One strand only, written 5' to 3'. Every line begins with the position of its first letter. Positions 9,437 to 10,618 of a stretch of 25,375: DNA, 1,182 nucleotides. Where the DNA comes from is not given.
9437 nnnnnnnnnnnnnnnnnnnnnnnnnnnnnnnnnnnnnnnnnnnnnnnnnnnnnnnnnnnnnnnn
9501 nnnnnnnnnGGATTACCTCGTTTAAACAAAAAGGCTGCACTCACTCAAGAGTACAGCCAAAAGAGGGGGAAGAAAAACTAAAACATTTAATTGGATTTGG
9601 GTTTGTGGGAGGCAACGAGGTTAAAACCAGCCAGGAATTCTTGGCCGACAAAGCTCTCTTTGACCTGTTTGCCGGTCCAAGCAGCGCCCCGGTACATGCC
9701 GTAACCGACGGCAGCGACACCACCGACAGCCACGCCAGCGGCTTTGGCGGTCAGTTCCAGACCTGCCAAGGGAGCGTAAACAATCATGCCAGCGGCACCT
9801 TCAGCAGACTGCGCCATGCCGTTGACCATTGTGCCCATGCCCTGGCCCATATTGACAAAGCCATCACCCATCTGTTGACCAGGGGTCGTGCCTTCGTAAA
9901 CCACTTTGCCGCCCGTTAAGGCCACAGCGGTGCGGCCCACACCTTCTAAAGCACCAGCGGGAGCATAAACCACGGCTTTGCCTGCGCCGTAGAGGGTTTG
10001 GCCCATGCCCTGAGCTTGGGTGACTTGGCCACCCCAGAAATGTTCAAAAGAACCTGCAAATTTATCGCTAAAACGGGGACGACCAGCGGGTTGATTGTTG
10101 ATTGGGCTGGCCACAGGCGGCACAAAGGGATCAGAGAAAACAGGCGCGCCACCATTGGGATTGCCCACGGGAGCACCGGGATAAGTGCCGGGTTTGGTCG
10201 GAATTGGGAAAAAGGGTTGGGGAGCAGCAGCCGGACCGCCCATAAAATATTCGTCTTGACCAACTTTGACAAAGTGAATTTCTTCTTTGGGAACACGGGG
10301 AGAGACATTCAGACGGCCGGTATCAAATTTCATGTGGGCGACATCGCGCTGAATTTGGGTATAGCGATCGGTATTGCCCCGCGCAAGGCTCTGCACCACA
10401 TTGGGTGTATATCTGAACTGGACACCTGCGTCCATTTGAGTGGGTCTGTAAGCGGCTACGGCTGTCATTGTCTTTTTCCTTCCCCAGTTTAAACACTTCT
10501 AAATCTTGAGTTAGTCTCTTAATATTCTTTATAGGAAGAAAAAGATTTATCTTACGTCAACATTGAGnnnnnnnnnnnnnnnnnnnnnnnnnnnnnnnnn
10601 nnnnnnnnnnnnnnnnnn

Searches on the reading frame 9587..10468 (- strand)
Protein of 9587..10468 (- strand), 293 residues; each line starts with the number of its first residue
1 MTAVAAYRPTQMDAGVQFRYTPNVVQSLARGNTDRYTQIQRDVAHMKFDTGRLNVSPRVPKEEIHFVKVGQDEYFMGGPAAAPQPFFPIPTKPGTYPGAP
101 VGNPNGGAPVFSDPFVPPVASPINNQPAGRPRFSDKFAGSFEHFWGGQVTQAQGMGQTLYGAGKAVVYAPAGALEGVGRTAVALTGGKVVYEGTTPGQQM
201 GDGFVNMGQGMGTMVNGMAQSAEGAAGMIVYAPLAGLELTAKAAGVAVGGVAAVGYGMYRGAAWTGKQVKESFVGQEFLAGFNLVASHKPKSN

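Call 4: search_protein_families(library=pfam, proteins=[window:9587-10468:-], max_evalue=0.01)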
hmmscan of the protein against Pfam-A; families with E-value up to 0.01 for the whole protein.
window:9587-10468:- (293 aa): 0 families

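Call 5: search_protein_families(library=ncbifam, proteins=[window:9587-10468:-], max_evalue=0.01)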
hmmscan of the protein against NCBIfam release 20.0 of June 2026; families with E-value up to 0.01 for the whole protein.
window:9587-10468:- (293 aa): 0 families

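Call 88: search_protein_families(library=padloc, proteins=[window:9587-10468:-], max_evalue=0.001)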
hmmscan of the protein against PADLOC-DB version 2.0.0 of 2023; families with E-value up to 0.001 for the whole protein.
window:9587-10468:- (293 aa): 0 families
